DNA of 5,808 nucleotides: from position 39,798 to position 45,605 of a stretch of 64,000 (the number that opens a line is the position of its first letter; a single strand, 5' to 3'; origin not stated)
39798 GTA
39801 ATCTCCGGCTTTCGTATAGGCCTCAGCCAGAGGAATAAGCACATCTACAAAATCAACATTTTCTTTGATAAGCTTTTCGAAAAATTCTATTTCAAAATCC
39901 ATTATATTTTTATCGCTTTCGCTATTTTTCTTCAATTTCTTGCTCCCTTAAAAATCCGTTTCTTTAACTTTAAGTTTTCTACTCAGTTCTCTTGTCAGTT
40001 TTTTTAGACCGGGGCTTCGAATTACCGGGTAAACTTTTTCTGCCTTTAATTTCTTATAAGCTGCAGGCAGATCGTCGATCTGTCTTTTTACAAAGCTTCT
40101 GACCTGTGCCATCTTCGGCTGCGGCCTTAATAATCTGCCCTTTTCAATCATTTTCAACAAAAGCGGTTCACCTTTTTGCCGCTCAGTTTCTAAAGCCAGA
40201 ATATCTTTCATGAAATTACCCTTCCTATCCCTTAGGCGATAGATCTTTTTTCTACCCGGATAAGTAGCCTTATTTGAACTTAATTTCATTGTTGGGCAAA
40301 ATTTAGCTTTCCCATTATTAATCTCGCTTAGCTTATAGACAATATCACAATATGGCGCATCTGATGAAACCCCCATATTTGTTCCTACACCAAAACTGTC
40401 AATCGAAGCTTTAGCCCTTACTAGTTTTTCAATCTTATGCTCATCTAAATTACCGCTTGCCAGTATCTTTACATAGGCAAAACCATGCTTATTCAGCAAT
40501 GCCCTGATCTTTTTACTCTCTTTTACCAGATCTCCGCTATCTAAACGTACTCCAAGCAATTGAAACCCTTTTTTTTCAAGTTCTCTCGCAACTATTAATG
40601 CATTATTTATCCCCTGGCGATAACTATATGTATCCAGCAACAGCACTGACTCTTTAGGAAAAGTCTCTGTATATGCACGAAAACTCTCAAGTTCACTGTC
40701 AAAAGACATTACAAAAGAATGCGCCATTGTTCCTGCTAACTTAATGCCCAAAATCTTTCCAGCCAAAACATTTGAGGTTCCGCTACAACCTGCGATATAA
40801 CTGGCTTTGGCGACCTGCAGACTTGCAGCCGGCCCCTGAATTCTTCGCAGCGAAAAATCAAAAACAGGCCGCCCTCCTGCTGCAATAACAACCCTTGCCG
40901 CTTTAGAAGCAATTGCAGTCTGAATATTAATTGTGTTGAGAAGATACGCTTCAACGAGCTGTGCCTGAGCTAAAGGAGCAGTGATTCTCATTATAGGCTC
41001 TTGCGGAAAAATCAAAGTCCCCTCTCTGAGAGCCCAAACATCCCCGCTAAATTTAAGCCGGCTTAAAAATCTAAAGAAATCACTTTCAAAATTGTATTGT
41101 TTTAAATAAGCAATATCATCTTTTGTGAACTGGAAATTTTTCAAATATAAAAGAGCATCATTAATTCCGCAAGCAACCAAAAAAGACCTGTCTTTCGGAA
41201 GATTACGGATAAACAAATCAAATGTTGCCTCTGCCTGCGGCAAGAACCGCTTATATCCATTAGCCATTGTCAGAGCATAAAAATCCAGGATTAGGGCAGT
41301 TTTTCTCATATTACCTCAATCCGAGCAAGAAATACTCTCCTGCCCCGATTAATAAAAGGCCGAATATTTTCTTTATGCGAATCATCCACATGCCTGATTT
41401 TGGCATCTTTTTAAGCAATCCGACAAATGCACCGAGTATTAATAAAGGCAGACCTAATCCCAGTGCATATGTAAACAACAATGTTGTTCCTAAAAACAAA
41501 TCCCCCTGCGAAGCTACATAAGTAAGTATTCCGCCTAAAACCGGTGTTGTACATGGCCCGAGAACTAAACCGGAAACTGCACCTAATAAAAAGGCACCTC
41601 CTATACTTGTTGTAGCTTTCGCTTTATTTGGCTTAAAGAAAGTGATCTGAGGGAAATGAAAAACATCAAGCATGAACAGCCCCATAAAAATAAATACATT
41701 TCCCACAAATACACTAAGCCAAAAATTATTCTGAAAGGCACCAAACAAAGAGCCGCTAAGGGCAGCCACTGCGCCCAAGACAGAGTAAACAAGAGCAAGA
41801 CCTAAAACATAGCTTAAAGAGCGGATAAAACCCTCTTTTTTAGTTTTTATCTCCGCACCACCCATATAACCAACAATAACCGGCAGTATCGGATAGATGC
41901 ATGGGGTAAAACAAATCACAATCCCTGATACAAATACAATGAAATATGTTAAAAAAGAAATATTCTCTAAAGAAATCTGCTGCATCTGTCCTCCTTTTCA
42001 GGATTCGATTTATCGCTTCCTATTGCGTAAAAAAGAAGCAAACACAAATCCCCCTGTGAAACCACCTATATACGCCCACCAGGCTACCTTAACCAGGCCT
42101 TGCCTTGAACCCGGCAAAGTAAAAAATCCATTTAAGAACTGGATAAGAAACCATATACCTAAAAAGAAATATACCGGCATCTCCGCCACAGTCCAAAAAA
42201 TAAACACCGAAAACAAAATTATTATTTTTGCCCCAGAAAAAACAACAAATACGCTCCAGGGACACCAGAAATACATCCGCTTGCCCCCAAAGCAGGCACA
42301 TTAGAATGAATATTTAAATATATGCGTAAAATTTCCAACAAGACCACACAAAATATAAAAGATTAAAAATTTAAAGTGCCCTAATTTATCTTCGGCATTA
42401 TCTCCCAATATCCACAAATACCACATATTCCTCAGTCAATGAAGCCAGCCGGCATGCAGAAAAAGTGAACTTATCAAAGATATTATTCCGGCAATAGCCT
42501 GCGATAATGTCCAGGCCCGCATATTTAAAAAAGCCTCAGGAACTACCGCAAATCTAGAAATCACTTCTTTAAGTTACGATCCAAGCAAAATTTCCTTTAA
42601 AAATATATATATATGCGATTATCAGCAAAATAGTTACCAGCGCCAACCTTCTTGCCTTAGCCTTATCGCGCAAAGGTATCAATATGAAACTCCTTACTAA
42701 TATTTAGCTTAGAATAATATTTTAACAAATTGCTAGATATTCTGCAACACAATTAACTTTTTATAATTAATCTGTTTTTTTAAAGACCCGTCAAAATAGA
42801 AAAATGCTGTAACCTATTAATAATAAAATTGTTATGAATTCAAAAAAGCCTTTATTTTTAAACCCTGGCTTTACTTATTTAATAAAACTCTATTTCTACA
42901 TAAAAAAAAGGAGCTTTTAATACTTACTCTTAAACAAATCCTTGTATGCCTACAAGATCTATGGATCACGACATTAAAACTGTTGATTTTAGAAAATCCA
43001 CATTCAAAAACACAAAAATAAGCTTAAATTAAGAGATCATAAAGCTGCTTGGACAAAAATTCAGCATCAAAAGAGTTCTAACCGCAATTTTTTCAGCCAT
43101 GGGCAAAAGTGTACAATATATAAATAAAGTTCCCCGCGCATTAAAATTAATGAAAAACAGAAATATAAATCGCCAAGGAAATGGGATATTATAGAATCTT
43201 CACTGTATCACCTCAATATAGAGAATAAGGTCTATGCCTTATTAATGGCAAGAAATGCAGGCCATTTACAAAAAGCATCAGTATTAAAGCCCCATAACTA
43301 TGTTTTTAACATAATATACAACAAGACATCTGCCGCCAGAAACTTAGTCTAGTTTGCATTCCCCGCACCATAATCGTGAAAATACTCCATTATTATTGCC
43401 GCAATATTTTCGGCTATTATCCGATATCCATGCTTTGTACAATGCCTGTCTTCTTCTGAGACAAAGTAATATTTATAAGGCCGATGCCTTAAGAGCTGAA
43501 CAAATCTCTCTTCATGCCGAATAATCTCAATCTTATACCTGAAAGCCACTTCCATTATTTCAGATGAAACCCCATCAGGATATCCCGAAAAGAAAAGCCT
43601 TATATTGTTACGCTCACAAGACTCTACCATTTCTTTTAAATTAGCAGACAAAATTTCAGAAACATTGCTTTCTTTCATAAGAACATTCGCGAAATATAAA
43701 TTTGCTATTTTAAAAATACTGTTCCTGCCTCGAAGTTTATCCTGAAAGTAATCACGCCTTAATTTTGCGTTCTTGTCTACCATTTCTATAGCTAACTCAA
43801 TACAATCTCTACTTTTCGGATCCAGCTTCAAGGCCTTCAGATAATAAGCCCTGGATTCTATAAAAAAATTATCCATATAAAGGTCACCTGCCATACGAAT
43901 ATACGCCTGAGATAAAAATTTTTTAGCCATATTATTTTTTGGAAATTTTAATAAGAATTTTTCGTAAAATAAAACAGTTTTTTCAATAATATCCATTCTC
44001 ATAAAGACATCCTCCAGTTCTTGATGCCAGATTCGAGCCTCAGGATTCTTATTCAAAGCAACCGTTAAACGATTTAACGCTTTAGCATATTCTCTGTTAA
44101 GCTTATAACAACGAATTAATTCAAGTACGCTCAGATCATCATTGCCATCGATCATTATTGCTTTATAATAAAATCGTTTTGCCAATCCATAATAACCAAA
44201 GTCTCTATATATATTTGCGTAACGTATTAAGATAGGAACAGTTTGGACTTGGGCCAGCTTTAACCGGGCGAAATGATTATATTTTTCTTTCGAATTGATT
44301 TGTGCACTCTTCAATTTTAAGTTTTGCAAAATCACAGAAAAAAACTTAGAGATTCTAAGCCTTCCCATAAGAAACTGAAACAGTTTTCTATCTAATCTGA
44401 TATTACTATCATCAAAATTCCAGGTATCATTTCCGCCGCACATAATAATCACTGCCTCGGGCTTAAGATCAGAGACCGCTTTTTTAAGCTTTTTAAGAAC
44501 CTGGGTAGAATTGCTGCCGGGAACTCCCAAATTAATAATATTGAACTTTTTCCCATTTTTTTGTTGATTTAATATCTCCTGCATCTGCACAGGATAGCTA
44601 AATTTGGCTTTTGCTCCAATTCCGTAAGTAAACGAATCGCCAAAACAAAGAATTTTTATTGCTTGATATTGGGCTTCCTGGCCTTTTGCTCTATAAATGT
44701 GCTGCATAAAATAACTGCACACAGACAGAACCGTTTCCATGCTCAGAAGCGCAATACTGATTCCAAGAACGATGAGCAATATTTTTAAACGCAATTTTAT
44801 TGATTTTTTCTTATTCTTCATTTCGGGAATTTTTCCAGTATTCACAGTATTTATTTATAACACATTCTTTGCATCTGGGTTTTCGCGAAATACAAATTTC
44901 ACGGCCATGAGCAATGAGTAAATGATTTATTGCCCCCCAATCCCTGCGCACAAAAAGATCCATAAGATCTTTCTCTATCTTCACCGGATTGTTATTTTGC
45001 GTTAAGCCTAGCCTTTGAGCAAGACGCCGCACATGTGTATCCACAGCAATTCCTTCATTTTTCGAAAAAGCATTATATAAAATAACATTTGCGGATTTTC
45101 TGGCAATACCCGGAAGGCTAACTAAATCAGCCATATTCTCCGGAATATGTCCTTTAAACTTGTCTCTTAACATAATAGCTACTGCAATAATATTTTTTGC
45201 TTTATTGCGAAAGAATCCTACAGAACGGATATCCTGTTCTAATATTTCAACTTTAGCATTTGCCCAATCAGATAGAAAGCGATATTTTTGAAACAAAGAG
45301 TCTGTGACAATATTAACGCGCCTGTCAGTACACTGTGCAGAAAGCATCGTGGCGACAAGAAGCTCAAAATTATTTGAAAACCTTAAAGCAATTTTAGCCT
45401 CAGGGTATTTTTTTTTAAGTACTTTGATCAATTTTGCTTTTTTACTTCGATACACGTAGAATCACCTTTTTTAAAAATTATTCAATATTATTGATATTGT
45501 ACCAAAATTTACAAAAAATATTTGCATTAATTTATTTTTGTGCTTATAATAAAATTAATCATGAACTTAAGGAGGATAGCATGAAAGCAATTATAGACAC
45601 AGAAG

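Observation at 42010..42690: Decaying rhomboid protease gene: one frameshift plus two in-frame stops (TGA and TAA)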

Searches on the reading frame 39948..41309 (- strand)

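Call 7: search_protein_families(library=pfam, proteins=[window:39948-41309:-], max_evalue=0.01)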
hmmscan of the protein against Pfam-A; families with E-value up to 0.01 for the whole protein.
window:39948-41309:- (453 aa): 5 families
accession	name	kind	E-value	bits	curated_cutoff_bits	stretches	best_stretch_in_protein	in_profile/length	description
PF17767.7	NAPRTase_N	-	3.1e-32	112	32.6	1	7-128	2-125/125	Nicotinate phosphoribosyltransferase (NAPRTase) N-terminal domain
PF04095.22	NAPRTase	-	6e-13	49.5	20.8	1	150-331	4-197/239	Nicotinate phosphoribosyltransferase (NAPRTase) family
PF17956.6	NAPRTase_C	-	6.8e-12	46.3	23.3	1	380-438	52-110/111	Nicotinate phosphoribosyltransferase C-terminal domain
PF02749.22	QRPTase_N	-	4.2e-05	24.1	27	1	88-127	40-78/82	Quinolinate phosphoribosyl transferase, N-terminal domain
PF01729.25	QRPTase_C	-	0.0023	18.2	23.1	1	133-311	1-157/169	Quinolinate phosphoribosyl transferase, C-terminal domain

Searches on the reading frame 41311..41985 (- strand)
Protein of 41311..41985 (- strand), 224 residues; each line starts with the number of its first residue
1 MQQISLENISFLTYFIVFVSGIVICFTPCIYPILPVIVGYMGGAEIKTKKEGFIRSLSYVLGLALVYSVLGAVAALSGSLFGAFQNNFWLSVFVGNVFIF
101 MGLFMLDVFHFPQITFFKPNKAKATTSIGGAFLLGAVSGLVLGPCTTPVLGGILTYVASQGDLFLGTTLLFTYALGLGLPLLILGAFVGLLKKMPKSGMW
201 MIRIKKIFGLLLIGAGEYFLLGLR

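Call 7: search_protein_families(library=pfam, proteins=[window:41311-41985:-], max_evalue=0.01)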
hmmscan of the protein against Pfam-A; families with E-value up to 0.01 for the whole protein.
window:41311-41985:- (224 aa): 3 families
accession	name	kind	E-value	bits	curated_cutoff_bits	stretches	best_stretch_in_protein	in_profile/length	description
PF02683.22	DsbD_TM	-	2.1e-46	158.4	27.1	1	13-216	4-211/219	Cytochrome C biogenesis protein transmembrane domain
PF13386.12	DsbD_2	-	3e-12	47.3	24.9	1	16-216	4-197/199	Cytochrome C biogenesis protein transmembrane region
PF13828.11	DUF4190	-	0.0024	18.1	35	1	18-51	6-39/62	Domain of unknown function (DUF4190)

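Call 9: find_encoding_contigs(protein=window:41311-41985:-, flank=6000, max_places=10)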
Protein window:41311-41985:- (224 aa): 8 contigs read that carry it; 3 places shown.
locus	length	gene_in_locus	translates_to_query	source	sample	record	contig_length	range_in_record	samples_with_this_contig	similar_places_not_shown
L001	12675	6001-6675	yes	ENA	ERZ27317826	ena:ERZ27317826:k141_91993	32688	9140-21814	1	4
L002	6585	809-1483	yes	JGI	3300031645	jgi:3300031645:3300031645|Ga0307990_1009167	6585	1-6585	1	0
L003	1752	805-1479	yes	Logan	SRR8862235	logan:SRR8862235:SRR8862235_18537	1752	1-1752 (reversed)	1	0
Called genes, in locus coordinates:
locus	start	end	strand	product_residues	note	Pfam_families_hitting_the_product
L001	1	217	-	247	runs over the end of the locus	PF02348:CTP_transf_3, PF12804:NTP_transf_3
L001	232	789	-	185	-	PF00156:Pribosyltran, PF14681:UPRTase (weak)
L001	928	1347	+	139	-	PF01894:YjbQ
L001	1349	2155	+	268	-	PF00768:Peptidase_S11, PF02113:Peptidase_S13 (weak), PF13354:Beta-lactamase2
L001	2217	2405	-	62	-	PF00037:Fer4 (faint), PF13459:Fer4_15, PF13370:Fer4_13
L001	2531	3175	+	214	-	PF00730:HhH-GPD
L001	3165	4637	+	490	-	PF25182:NonGDSL (faint), PF00657:Lipase_GDSL, PF13472:Lipase_GDSL_2, PF13181:TPR_8 (faint)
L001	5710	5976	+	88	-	-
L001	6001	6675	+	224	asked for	PF02683:DsbD_TM, PF13386:DsbD_2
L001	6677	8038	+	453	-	PF17767:NAPRTase_N, PF04095:NAPRTase, PF17956:NAPRTase_C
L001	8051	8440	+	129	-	PF07719:TPR_2 (faint), PF13181:TPR_8 (faint), PF14559:TPR_19 (faint), PF13431:TPR_17 (faint), PF13424:TPR_12 (faint)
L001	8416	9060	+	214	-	-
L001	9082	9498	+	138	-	PF00293:NUDIX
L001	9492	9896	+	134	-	PF02577:BFN_dom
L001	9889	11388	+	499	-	PF01743:PolyA_pol, PF12627:PolyA_pol_RNAbd, PF01966:HD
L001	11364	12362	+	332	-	PF04055:Radical_SAM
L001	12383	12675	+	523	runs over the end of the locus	PF02142:MGS, PF01808:AICARFT_IMPCHas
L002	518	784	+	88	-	-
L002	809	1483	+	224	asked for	PF02683:DsbD_TM, PF13386:DsbD_2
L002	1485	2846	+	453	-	PF17767:NAPRTase_N, PF04095:NAPRTase, PF17956:NAPRTase_C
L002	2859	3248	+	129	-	PF07719:TPR_2 (faint), PF13181:TPR_8 (faint), PF14559:TPR_19 (faint), PF13431:TPR_17 (faint), PF13424:TPR_12 (faint)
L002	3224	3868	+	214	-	-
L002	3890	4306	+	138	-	PF00293:NUDIX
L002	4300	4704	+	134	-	PF02577:BFN_dom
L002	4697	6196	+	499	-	PF01743:PolyA_pol, PF12627:PolyA_pol_RNAbd, PF01966:HD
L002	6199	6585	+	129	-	?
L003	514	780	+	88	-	-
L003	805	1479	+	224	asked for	PF02683:DsbD_TM, PF13386:DsbD_2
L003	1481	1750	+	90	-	?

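Call 18: find_related_loci(query=window:41311-41985:-, collection=genome_contigs, flank=4000)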
Query window:41311-41985:- (224 aa) in genome_contigs; peptide patterns used: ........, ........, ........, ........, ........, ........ (x = any residue, [..] = any of these).
78 stretches matched a pattern; 13 encode a relative of the query (tblastn E <= 1e-3); 13 distinct loci.
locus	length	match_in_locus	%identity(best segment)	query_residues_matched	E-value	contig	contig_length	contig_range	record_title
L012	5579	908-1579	86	1-224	2e-124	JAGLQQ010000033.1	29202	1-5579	MAG: Candidatus Omnitrophota bacterium isolate RS_8_62 ROV157_8.bin.62.fa_33, whole genome shotgun sequence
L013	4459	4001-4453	82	1-151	5e-73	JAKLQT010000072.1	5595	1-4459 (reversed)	MAG: Candidatus Omnitrophota bacterium isolate bin S2.42 k141_174449, whole genome shotgun sequence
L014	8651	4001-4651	48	6-221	5e-55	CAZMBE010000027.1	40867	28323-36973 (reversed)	MAG TPA_asm: uncultured Syntrophaceae bacterium isolate binchicken_co74_360 genome assembly, contig: NODE_1749_length_40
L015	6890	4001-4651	48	6-221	1e-54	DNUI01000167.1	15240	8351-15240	MAG TPA_asm: Syntrophaceae bacterium isolate UBA10514 contig_853, whole genome shotgun sequence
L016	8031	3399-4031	47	12-221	4e-59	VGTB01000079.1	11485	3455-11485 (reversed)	MAG: Deltaproteobacteria bacterium isolate M_DeepCast_400m_m1_009 M_DeepCast_400m_m1_009_Ga0194112_10010693, whole genom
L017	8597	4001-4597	41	17-214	2e-41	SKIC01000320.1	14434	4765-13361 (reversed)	MAG: Balneolales bacterium isolate CSBr16_48 CSBr16-3981, whole genome shotgun sequence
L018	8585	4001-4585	40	27-221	4e-39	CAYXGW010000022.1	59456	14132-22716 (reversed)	MAG TPA_asm: uncultured Deferribacteres bacterium isolate binchicken_co182_195 genome assembly, contig: NODE_64_length_5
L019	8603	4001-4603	38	21-220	1e-38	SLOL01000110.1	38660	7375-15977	MAG: Balneolales bacterium isolate CSSed165cm_451 CSSed16-5cm-1281, whole genome shotgun sequence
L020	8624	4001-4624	40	17-219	4e-36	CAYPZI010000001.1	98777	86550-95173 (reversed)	MAG TPA_asm: uncultured Balneolaceae bacterium isolate SRP141376_co5_357 genome assembly, contig: NODE_389_length_98777_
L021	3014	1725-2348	40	17-219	5e-36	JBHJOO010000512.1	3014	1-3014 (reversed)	MAG: Balneolaceae bacterium isolate al_S5C196 S5Ck119_287969, whole genome shotgun sequence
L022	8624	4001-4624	38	17-219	4e-35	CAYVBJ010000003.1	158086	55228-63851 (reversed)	MAG TPA_asm: uncultured Balneolaceae bacterium isolate binchicken_co218_300 genome assembly, contig: NODE_12_length_1580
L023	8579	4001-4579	38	26-214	1e-32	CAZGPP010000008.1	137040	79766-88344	MAG TPA_asm: uncultured Coxiellaceae bacterium isolate SRP242652_co2_27 genome assembly, contig: NODE_140_length_137040_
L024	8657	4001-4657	39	7-219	5e-36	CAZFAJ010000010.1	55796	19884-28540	MAG TPA_asm: uncultured Balneolaceae bacterium isolate binchicken_co8_321 genome assembly, contig: NODE_454_length_55796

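Call 26: find_related_loci(query=window:41311-41985:-, collection=metagenome_contigs, flank=3000)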
Query window:41311-41985:- (224 aa) in metagenome_contigs; peptide patterns used: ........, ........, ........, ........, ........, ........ (x = any residue, [..] = any of these).
112 stretches matched a pattern; 13 encode a relative of the query (tblastn E <= 1e-3); 13 distinct loci.
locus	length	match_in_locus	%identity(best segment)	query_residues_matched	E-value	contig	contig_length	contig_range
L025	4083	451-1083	47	12-221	2e-59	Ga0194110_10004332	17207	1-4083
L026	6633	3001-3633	46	12-221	1e-58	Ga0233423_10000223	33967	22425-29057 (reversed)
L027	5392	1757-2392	46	11-221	1e-58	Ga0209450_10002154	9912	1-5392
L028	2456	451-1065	47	18-221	8e-58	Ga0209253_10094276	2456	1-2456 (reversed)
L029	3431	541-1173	41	6-218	2e-50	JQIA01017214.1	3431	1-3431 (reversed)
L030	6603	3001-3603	38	21-221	4e-39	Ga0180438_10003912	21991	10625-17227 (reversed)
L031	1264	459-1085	38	16-221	4e-37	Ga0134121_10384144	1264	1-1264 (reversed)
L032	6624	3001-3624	38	17-219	2e-35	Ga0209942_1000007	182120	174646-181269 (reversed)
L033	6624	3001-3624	38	17-219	2e-35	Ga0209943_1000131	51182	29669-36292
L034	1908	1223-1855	35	7-220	1e-32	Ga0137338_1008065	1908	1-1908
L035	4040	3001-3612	33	18-218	1e-23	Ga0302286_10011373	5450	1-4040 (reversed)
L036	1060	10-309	33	121-220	3e-9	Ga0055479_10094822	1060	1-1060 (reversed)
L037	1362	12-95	57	193-220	1e-6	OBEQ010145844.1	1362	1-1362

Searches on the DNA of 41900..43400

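Call 41: search_rna_families(source=window, start=41900, end=43400, threshold=evalue, max_evalue=1)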
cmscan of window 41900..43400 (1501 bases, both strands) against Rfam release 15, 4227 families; matches with E-value up to 1: 0.
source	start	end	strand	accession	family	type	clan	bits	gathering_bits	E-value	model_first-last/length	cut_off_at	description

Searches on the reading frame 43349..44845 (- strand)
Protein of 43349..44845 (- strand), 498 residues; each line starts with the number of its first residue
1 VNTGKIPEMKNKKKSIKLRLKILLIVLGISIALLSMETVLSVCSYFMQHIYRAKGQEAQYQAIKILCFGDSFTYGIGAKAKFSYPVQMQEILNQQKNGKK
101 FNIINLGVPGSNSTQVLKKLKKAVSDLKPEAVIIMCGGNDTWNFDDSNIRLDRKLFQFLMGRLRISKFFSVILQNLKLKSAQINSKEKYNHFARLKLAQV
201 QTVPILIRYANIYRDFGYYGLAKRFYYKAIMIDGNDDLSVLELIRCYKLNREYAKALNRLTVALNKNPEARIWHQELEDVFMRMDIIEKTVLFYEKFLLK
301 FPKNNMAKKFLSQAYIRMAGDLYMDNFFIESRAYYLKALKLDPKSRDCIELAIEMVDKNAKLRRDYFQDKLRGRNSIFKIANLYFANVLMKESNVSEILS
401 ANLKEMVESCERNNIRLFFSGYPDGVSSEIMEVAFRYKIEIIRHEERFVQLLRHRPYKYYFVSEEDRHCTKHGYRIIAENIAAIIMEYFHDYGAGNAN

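Call 7: search_protein_families(library=pfam, proteins=[window:43349-44845:-], max_evalue=0.01)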
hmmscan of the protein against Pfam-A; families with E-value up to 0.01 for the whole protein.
window:43349-44845:- (498 aa): 8 families
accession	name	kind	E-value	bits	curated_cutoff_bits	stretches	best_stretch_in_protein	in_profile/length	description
PF13472.12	Lipase_GDSL_2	-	2.8e-13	51.2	32.9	1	67-146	1-80/178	GDSL-like Lipase/Acylhydrolase family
PF00657.28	Lipase_GDSL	-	8.2e-10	39.6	23.6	1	65-188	1-118/208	GDSL-like Lipase/Acylhydrolase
PF13181.12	TPR_8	-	3.8e-06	27.1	25.7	0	205-235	3-33/34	Tetratricopeptide repeat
PF25182.1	NonGDSL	-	1.5e-05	24.9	80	1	57-141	22-107/220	Non-GDSL lipase-like family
PF07719.23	TPR_2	-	4.2e-05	23.8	27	0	313-344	2-33/34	Tetratricopeptide repeat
PF04311.20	DUF459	-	0.00011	22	27.2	1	65-148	2-79/197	Protein of unknown function (DUF459)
PF13428.12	TPR_14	-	0.00039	21.3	23.5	0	205-245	3-43/44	Tetratricopeptide repeat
PF14559.12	TPR_19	-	0.00039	21.1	25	1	219-273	7-62/68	Tetratricopeptide repeat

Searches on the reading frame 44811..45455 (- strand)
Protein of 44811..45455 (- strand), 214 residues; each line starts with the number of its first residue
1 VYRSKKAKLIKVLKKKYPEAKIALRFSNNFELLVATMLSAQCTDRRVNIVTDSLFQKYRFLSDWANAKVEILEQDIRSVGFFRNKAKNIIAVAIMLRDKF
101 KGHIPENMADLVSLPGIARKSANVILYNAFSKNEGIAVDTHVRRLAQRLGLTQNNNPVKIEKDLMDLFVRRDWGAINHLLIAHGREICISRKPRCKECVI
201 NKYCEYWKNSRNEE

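Call 7: search_protein_families(library=pfam, proteins=[window:44811-45455:-], max_evalue=0.01)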
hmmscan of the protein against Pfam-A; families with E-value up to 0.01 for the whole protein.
window:44811-45455:- (214 aa): 2 families
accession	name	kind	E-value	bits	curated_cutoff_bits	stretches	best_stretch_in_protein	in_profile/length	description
PF00730.31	HhH-GPD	-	6.8e-23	81.5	26.2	1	34-168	1-106/108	HhH-GPD superfamily base excision DNA repair protein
PF00633.29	HHH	-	0.00021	21.4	24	1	99-126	1-28/30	Helix-hairpin-helix motif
